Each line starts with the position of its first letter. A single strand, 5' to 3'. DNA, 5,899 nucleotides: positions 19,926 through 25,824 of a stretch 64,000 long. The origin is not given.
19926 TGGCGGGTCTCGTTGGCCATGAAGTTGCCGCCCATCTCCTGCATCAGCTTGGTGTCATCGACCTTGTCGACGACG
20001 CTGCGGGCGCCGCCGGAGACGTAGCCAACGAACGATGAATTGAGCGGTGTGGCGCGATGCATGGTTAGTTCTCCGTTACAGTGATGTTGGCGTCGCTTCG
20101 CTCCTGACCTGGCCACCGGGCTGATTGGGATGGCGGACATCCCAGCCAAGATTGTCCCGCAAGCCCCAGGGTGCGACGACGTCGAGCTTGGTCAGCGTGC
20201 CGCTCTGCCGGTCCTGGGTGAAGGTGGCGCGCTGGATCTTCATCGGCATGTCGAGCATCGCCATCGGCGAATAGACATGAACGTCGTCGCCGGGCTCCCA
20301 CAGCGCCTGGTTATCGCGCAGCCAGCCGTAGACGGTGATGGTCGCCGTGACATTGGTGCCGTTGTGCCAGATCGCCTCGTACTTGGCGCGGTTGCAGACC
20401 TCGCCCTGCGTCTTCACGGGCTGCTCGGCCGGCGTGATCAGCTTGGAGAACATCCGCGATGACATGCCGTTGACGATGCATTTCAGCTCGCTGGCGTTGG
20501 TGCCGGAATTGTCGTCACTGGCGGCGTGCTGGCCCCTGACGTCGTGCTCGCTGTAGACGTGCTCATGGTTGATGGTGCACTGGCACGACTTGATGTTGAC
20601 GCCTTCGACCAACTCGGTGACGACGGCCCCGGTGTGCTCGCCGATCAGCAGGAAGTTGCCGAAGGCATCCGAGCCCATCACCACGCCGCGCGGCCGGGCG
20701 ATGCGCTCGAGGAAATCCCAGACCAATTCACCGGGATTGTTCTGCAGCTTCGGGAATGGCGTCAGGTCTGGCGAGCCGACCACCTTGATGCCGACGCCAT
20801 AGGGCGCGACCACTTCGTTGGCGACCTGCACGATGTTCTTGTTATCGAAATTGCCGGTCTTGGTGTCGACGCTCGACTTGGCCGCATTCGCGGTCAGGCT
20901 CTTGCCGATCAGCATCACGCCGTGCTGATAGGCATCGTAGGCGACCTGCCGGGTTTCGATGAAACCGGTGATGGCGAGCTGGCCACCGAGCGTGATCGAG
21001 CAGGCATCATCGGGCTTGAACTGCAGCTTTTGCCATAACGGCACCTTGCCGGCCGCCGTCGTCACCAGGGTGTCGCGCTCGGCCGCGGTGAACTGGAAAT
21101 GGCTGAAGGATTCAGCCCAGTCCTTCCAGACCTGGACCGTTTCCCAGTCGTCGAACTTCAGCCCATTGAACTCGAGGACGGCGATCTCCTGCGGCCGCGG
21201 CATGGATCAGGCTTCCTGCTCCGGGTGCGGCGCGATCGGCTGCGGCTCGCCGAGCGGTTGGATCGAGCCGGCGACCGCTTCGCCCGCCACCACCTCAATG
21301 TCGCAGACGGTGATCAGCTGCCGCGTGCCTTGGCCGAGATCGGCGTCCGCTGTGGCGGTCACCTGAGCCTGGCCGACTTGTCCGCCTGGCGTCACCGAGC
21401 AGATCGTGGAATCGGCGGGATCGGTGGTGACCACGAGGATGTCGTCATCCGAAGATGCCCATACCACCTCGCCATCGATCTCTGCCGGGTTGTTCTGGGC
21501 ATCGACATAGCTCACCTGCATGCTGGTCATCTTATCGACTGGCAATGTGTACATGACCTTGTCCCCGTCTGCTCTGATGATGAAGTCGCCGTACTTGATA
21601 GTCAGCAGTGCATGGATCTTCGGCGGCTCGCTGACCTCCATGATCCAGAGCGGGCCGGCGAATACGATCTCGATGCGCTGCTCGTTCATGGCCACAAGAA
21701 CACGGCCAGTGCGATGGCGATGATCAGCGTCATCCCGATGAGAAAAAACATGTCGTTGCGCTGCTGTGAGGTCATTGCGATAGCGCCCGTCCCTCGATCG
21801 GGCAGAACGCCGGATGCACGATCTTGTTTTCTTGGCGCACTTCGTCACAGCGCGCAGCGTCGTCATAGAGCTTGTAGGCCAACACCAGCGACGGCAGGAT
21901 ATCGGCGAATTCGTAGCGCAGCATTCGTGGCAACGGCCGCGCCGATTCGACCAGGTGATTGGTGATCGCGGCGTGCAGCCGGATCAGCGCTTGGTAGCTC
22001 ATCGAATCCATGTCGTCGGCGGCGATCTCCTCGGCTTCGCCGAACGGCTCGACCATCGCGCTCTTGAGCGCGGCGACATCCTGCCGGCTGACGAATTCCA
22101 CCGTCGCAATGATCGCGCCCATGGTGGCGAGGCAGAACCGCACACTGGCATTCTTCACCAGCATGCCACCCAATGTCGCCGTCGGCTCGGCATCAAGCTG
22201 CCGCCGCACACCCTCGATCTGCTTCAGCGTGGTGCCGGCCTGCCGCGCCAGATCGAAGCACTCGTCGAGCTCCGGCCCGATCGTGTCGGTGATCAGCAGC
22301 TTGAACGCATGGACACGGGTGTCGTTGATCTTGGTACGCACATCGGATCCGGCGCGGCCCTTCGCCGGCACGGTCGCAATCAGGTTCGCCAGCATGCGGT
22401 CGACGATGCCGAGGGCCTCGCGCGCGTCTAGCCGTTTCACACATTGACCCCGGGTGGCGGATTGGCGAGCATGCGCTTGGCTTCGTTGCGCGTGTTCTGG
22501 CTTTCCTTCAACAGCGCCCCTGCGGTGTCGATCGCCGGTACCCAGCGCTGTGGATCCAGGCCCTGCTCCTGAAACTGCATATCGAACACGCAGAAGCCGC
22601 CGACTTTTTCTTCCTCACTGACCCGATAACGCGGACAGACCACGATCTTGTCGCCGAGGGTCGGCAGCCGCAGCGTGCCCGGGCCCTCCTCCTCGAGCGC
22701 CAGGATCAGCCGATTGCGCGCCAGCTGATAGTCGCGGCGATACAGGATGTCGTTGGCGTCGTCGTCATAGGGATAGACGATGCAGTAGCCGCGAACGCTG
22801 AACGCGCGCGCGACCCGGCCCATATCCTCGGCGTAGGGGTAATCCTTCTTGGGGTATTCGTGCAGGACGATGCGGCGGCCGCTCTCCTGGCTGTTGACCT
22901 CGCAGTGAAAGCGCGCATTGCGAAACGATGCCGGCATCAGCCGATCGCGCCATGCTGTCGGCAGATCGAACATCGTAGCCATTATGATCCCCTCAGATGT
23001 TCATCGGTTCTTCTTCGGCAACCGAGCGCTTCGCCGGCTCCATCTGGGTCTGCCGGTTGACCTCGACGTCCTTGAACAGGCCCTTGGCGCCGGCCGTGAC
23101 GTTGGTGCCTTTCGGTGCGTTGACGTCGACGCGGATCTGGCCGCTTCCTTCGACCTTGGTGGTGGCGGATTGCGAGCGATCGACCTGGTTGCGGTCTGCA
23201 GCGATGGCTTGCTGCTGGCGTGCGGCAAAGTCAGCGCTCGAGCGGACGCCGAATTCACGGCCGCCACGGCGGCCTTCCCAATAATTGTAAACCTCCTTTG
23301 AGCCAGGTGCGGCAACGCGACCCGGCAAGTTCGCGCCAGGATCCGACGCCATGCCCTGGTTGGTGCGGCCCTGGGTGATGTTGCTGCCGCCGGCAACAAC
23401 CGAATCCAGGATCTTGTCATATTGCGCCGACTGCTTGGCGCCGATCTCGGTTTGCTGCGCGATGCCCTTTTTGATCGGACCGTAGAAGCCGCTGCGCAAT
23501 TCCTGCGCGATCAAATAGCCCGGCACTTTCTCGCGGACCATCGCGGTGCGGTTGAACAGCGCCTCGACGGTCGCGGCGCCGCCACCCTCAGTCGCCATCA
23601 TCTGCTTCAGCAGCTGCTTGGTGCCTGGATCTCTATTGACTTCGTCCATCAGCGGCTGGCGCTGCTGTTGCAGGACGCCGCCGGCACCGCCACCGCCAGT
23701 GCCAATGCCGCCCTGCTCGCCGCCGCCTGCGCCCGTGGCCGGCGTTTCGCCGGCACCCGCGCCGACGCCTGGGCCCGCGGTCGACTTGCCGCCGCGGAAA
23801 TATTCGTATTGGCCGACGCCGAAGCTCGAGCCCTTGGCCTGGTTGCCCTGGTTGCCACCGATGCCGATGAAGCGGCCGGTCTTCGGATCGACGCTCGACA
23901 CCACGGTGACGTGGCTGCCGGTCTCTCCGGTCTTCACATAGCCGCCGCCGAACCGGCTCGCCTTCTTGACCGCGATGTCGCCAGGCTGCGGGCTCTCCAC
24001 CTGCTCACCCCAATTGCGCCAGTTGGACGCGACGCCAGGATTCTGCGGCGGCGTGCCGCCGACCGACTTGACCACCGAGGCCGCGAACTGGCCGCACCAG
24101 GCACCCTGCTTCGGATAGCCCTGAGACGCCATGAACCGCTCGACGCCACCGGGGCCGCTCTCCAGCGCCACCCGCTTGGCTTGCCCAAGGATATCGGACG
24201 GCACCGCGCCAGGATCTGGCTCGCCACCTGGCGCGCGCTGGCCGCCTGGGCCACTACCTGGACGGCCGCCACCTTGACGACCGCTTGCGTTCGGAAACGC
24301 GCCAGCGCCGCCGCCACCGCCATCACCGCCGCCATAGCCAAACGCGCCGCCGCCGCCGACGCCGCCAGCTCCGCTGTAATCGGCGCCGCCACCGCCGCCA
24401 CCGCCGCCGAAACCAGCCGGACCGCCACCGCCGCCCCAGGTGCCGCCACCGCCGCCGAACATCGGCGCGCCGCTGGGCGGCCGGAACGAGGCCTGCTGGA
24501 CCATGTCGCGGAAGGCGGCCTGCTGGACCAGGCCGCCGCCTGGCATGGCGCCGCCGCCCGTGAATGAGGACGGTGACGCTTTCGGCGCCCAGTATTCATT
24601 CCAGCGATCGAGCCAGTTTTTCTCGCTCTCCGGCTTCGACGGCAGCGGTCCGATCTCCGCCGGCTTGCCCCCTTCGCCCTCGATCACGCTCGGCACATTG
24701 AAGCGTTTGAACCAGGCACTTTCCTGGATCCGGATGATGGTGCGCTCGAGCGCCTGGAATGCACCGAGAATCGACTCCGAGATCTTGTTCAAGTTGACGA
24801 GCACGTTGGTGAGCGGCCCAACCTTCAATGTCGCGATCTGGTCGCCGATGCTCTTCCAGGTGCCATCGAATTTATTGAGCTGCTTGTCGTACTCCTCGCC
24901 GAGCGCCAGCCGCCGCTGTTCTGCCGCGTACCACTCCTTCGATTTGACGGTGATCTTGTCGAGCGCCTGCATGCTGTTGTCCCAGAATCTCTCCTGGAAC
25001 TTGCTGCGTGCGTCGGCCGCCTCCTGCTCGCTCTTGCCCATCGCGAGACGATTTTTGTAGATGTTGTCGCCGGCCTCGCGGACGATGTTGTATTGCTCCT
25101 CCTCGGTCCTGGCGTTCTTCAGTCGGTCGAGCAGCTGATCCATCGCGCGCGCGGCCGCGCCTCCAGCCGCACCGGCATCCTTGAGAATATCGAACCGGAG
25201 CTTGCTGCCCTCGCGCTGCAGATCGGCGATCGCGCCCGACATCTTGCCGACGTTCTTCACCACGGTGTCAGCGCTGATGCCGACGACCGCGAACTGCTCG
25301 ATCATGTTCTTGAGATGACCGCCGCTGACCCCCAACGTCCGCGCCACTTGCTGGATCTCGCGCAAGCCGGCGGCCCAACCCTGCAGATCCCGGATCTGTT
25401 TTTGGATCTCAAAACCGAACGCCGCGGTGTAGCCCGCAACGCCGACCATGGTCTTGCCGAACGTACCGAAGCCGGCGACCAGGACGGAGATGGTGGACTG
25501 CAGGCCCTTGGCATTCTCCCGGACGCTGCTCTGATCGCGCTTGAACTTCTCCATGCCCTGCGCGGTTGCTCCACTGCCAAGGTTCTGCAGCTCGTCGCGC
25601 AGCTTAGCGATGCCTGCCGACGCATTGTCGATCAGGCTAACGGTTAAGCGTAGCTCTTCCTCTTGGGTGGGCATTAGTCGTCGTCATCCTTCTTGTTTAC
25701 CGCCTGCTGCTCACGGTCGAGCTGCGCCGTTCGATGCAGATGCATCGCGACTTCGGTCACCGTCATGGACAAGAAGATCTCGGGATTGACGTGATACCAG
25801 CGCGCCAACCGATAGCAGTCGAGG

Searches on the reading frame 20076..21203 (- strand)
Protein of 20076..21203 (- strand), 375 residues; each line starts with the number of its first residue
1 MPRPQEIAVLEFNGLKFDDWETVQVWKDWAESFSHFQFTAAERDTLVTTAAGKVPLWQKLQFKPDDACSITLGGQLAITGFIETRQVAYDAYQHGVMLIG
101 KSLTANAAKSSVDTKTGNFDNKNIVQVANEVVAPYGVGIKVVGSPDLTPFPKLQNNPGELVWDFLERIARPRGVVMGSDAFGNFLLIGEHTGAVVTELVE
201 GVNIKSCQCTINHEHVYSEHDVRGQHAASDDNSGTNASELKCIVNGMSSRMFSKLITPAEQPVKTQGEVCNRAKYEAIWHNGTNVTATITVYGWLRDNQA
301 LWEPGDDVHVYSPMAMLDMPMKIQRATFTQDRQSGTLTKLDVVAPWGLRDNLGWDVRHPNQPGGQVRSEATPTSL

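Call 8: search_protein_families(library=phrogs, proteins=[window:20076-21203:-], max_evalue=0.001)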
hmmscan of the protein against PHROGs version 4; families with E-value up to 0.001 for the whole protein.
window:20076-21203:- (375 aa): 5 families
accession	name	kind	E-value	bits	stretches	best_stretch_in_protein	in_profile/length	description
phrog_177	-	tail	1.3e-59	203.6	1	8-345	80-409/623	baseplate hub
phrog_11191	-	unknown function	2.1e-21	77.1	1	6-231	8-223/258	-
phrog_15015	-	unknown function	2.2e-11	44.9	1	9-138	6-125/127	-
phrog_38365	-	unknown function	1.5e-07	32.6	1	151-249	11-106/122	-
phrog_9932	-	unknown function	1.5e-05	26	1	265-345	30-110/155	-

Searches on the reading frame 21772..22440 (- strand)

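Call 9: search_protein_families(library=phrogs, proteins=[window:21772-22440:-], max_evalue=0.001)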
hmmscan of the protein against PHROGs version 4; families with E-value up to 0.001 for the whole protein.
window:21772-22440:- (222 aa): 2 families
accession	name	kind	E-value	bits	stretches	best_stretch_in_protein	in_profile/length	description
phrog_184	-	tail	1.4e-18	68.3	1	86-215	264-402/411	baseplate hub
phrog_17109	-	DNA, RNA and nucleotide metabolism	1.3e-07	32.8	1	149-216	130-197/204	DNA circularization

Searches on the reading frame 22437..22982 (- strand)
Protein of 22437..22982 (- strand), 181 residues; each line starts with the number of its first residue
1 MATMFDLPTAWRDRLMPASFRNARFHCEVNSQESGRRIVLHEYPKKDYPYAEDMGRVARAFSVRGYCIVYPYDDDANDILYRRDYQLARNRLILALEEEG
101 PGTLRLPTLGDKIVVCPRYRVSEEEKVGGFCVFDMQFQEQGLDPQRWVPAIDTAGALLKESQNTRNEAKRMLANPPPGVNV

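Call 9: search_protein_families(library=phrogs, proteins=[window:22437-22982:-], max_evalue=0.001)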
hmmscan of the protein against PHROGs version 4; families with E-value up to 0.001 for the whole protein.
window:22437-22982:- (181 aa): 3 families
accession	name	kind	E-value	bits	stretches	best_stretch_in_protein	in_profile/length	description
phrog_184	-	tail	1.6e-36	127.4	1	9-173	3-154/411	baseplate hub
phrog_16855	-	tail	6.4e-21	75.9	1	10-151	3-132/158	Gpu-like tail protein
phrog_20901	-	unknown function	0.00074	19.9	1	19-117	27-116/259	-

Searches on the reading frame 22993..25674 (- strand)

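Call 9: search_protein_families(library=phrogs, proteins=[window:22993-25674:-], max_evalue=0.001)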
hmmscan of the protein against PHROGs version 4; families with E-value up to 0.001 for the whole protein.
window:22993-25674:- (893 aa): 1 family
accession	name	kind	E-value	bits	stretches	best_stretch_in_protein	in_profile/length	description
phrog_1259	-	tail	2.5e-11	43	1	521-619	1026-1119/1179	baseplate hub subunit and tail lysozyme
